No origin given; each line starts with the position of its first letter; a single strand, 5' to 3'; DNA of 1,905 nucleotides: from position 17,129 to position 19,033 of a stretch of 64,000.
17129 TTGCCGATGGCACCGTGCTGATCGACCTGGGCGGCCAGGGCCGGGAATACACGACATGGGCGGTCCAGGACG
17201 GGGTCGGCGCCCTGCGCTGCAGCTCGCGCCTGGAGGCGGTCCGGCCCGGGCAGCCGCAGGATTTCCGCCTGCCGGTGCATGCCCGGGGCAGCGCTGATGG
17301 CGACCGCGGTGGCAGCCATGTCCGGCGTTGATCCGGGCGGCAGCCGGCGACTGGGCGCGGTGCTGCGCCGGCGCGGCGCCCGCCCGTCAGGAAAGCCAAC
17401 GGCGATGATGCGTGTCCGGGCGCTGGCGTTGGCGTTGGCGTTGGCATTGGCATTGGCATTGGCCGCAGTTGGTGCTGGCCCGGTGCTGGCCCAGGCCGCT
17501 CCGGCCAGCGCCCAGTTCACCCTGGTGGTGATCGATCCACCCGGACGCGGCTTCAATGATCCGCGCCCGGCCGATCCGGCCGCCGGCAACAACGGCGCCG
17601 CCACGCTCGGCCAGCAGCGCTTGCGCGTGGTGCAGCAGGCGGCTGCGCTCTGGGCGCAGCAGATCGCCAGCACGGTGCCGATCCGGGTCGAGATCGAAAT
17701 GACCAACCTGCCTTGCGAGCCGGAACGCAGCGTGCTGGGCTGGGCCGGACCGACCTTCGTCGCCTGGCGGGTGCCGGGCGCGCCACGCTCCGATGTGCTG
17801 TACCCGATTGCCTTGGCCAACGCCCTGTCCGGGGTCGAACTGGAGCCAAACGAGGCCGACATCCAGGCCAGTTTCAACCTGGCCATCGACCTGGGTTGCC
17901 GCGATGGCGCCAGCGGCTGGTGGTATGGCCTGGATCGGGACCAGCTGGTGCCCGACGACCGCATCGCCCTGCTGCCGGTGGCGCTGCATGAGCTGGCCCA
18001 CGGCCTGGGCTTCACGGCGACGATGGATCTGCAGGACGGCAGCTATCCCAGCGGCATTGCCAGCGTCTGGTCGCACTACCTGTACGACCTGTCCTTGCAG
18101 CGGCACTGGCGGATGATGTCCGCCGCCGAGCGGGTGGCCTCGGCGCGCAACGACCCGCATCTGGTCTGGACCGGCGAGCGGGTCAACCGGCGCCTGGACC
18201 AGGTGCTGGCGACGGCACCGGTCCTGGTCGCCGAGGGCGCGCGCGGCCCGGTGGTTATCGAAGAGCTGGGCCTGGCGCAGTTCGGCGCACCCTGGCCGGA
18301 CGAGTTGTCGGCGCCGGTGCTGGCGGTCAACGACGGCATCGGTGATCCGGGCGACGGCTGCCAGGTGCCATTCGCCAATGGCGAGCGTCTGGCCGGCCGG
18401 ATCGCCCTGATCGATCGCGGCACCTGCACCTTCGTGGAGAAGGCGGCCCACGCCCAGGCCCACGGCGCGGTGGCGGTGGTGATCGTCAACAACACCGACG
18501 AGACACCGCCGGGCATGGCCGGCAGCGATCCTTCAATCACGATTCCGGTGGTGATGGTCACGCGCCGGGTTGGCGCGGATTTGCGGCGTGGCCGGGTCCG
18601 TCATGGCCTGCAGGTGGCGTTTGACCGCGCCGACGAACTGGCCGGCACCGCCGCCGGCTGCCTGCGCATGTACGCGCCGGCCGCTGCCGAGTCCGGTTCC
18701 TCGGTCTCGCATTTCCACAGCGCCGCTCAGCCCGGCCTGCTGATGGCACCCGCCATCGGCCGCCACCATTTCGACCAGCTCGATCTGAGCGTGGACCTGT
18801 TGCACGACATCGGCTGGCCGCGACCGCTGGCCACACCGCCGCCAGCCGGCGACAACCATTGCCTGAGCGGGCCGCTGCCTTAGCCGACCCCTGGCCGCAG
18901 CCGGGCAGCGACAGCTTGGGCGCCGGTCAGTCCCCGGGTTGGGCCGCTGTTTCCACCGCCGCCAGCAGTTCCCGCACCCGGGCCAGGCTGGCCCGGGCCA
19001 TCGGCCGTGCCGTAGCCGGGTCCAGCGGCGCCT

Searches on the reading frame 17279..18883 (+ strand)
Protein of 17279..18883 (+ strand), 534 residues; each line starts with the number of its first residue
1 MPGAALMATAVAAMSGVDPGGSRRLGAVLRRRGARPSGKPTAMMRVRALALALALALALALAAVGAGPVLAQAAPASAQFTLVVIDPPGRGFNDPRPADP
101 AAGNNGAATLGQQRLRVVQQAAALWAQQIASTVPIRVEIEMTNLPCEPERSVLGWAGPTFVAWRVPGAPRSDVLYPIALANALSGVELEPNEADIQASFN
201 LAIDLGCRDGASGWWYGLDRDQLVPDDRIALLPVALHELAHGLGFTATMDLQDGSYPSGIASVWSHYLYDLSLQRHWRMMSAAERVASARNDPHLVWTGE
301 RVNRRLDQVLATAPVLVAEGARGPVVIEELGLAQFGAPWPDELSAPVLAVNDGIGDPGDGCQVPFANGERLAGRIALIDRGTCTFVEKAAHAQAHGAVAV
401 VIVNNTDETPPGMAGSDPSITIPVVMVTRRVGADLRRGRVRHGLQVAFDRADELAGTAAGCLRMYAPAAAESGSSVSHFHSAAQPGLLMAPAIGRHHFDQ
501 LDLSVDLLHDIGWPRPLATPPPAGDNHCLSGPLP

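Call 76: search_protein_families(library=ncbifam, proteins=[window:17279-18883:+], max_evalue=0.01)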
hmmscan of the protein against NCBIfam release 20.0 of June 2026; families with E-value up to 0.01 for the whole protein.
window:17279-18883:+ (534 aa): 4 families
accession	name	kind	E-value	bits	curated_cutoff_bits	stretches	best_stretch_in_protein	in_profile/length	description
NF038111.1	rhom_dep_M36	equivalog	3.8e-25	87.5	1700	1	327-435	495-602/1315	rhombosortase-dependent M36 family metallopeptidase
NF038112.1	myxo_dep_M36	subfamily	4.4e-25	87.1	1500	1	331-453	504-624/1604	myxosortase-dependent M36 family metallopeptidase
NF038113.1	T9SSA_dep_M36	equivalog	7.3e-20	70.7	885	1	333-436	430-535/869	T9SS-dependent M36 family metallopeptidase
NF038122.1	metallo_LGF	subfamily_domain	1.3e-07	31.9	80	0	216-258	132-170/274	NF038122 family metalloprotease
